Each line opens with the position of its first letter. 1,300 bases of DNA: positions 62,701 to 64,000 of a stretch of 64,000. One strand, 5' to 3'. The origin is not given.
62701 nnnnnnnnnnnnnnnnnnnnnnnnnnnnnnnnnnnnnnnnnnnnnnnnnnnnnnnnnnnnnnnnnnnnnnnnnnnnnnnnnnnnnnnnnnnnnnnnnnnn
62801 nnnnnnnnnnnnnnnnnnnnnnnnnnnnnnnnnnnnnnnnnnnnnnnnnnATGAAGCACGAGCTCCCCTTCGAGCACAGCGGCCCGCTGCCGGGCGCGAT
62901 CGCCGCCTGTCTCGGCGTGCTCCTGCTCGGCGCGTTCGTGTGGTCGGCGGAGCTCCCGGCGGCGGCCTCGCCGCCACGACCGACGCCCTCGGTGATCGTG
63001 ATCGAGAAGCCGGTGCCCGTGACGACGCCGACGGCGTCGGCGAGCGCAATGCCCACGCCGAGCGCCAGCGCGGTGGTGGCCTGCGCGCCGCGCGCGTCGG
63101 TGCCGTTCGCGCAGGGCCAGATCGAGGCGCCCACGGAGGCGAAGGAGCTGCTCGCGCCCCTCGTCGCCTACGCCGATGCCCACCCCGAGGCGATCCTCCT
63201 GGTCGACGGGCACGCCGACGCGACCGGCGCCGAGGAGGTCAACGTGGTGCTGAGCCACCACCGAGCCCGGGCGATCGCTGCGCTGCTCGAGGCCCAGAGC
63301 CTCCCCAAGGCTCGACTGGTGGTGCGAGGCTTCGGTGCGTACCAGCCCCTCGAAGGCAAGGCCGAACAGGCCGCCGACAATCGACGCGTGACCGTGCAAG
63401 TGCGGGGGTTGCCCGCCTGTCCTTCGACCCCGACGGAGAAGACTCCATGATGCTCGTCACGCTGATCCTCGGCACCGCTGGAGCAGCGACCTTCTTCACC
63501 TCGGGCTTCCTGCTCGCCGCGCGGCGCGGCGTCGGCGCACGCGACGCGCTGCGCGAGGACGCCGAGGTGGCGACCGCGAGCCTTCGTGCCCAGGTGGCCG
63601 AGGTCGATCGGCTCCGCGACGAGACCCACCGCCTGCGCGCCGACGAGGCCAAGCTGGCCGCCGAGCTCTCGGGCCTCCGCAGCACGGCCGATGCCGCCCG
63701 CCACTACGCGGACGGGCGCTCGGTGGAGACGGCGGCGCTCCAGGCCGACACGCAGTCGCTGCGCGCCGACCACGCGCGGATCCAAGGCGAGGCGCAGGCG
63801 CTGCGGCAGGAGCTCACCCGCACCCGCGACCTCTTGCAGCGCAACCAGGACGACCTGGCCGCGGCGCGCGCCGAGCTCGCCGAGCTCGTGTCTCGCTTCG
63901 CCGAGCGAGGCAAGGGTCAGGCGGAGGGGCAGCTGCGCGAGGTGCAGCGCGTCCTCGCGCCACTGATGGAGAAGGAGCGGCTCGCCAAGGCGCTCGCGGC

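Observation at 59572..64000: Six-gene overlapping operon: PAS-HK, Roadblock/LC7, diiron-type MBL domain, REC-DUF4388, OmpA-like anchor, coiled-coil membrane protein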

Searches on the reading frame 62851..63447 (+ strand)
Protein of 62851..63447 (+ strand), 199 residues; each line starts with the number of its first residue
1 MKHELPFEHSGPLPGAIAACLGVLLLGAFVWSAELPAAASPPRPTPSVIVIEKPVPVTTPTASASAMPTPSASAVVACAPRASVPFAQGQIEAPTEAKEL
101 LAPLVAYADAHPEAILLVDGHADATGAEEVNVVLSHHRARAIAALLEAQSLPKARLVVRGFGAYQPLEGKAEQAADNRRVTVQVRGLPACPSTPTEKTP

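Call 7: search_protein_families(library=pfam, proteins=[window:62851-63447:+], max_evalue=0.1)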
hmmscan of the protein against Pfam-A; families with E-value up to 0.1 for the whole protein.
window:62851-63447:+ (199 aa): 1 family
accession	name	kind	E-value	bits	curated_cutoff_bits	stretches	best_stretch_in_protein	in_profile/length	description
PF00691.25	OmpA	-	7.2e-14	52.4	27.2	1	86-178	2-96/98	OmpA family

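Call 8: search_protein_families(library=ncbifam, proteins=[window:62851-63447:+], max_evalue=0.1)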
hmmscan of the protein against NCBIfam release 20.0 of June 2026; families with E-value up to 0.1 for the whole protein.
window:62851-63447:+ (199 aa): 38 families (the best 25 are shown)
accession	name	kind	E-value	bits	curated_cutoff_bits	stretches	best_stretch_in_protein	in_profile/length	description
NF053611.1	YiaD_Gzip_OmpA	equivalog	2.2e-16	60.2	175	1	83-184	103-206/206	YiaD family glycine zipper/OmpA-like lipoprotein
NF053612.1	anchor_PA1041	equivalog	9.9e-14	51.9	250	1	45-184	93-235/236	PA1041 family peptidoglycan-binding anchor lipoprotein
NF053585.1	OMP_LP_YfiB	equivalog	6.7e-13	48.8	128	1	118-184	92-160/163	outer membrane lipoprotein YfiB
TIGR02802.1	Pal_lipo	equivalog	3.3e-12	46.4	125.35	1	86-182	4-102/104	peptidoglycan-associated lipoprotein Pal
TIGR03789.1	pdsO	hypoth_equivalog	3.6e-11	43.2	152.2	1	86-183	143-242/243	sortase-associated OmpA-like protein PdsO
NF053613.1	OMP_toxin_LptF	equivalog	3.3e-10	40.1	400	1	86-184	145-245/256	lipotoxin F family OmpA-related lipoprotein LptF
NF045787.1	OmpABordt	equivalog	1.9e-09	37.5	200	1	81-186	86-191/194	outer membrane protein OmpA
NF006543.0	PRK09039.1-2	equivalog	2.8e-09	37.2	305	1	113-183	270-346/350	peptidoglycan -binding protein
NF007804.1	PRK10510.1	equivalog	3.6e-09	36.3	307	1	112-184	142-216/219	OmpA family lipoprotein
TIGR03350.1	type_VI_ompA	equivalog_domain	4.2e-09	36.5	139.8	1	85-184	33-137/137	type VI secretion system protein TssL, long form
NF033763.1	exchanger_TraB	exception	7.7e-09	34.1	700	1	112-197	422-515/522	outer membrane exchange protein TraB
NF047653.1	OMPLoa22Lepto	equivalog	9.7e-09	35.1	300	1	116-184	106-180/183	OmpA family outer membrane lipoprotein Loa22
NF006546.0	PRK09039.1-5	equivalog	3.5e-08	33.2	615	1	114-183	263-339/343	peptidoglycan -binding protein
NF006541.1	PRK09038.1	equivalog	5.5e-08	32.8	283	1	80-184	139-248/253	flagellar motor protein MotD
NF006544.0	PRK09039.1-3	equivalog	7.6e-08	32.3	362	1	97-183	243-339/343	peptidoglycan -binding protein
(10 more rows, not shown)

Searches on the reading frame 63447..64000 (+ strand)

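Call 7: search_protein_families(library=pfam, proteins=[window:63447-64000:+], max_evalue=0.1)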
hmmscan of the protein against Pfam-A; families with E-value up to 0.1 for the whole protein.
window:63447-64000:+ (184 aa): 19 families
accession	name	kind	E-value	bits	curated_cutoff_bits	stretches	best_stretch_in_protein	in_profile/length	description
PF06156.18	YabA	-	0.0021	19.1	30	0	94-147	23-76/103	Initiation control protein YabA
PF07926.17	TPR_MLP1_2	-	0.0058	17.1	36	1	48-154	5-111/129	TPR/MLP1/MLP2-like protein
PF16515.11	HIP1_clath_bdg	-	0.012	16.4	28.8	1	122-176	10-64/99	Clathrin-binding domain of Huntingtin-interacting protein 1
PF02183.23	HALZ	-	0.012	16.2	28.1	0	97-130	9-42/43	Homeobox associated leucine zipper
PF17098.10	Wtap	-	0.016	15.6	35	1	68-141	14-79/155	WTAP/Mum2p family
PF18709.6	DLP_helical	-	0.017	14.9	25.5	0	103-161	77-135/340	Dynamin-like helical domain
PF25450.1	Rab11-FIP3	-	0.019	15.7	31.9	0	95-144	56-105/125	Rab11-FIP3-like domain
PF10224.14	DUF2205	-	0.019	15.5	26.7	0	29-80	15-66/75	Short coiled-coil protein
PF10473.14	CENP-F_leu_zip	-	0.023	15.2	34.5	1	44-150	10-112/140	Leucine-rich repeats of kinetochore protein Cenp-F/LEK1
PF19579.4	FtsL_2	-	0.027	14.8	24.6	0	84-122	34-72/100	Bacteriodetes cell division protein (FtsL-like)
PF06005.17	ZapB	-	0.028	15.3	31.5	0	49-103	16-49/71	Cell division protein ZapB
PF25541.1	TBCA_PH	-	0.034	14.3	27.8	1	38-172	6-138/139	PH domain-containing proteins, TBCA domain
PF04977.20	DivIC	-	0.036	14.3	28.9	0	46-88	19-61/80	Septum formation initiator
PF08961.15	NRBF2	-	0.038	14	36.8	0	49-71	100-122/200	Nuclear receptor-binding factor 2, autophagy regulator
PF07875.18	Coat_F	-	0.043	14.5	25.7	0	93-124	20-51/63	Coat F domain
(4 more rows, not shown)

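Call 8: search_protein_families(library=ncbifam, proteins=[window:63447-64000:+], max_evalue=0.1)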
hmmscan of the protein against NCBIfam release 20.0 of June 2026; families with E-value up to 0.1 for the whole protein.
window:63447-64000:+ (184 aa): 9 families
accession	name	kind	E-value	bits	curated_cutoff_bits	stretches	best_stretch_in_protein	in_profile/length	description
TIGR02169.1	SMC_prok_A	equivalog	7.1e-05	20.7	729.4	1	48-150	672-774/1165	chromosome segregation protein SMC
NF043058.1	T4SS_LegC2C7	subfamily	9.7e-05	21.5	350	1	46-148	123-226/348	LegC2/C7 family Dot/Icm T4SS effector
TIGR02168.1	SMC_prok_B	equivalog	0.00019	19.3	567.35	1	37-160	826-956/1181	chromosome segregation protein SMC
NF045487.1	ASRP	equivalog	0.00037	19.2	300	1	38-160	328-454/593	archaea-specific SMC-related protein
NF047408.1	SA0632_fam_LP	equivalog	0.0059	16.2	70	0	90-137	19-66/68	SA0632 family lipoprotein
NF009344.0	PRK12705.1-1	equivalog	0.0072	15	831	1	19-158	16-157/572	hypothetical protein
NF002572.0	PRK02224.1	equivalog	0.012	13.9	1087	1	32-175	288-419/888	DNA double-strand break repair ATPase Rad50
TIGR04211.1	SH3_and_anchor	equivalog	0.016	14.8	65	1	37-128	66-160/198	TIGR04211 family SH3 domain-containing protein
NF033930.1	pneumo_PspA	exception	0.033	12.9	850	1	36-150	184-295/659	pneumococcal surface protein A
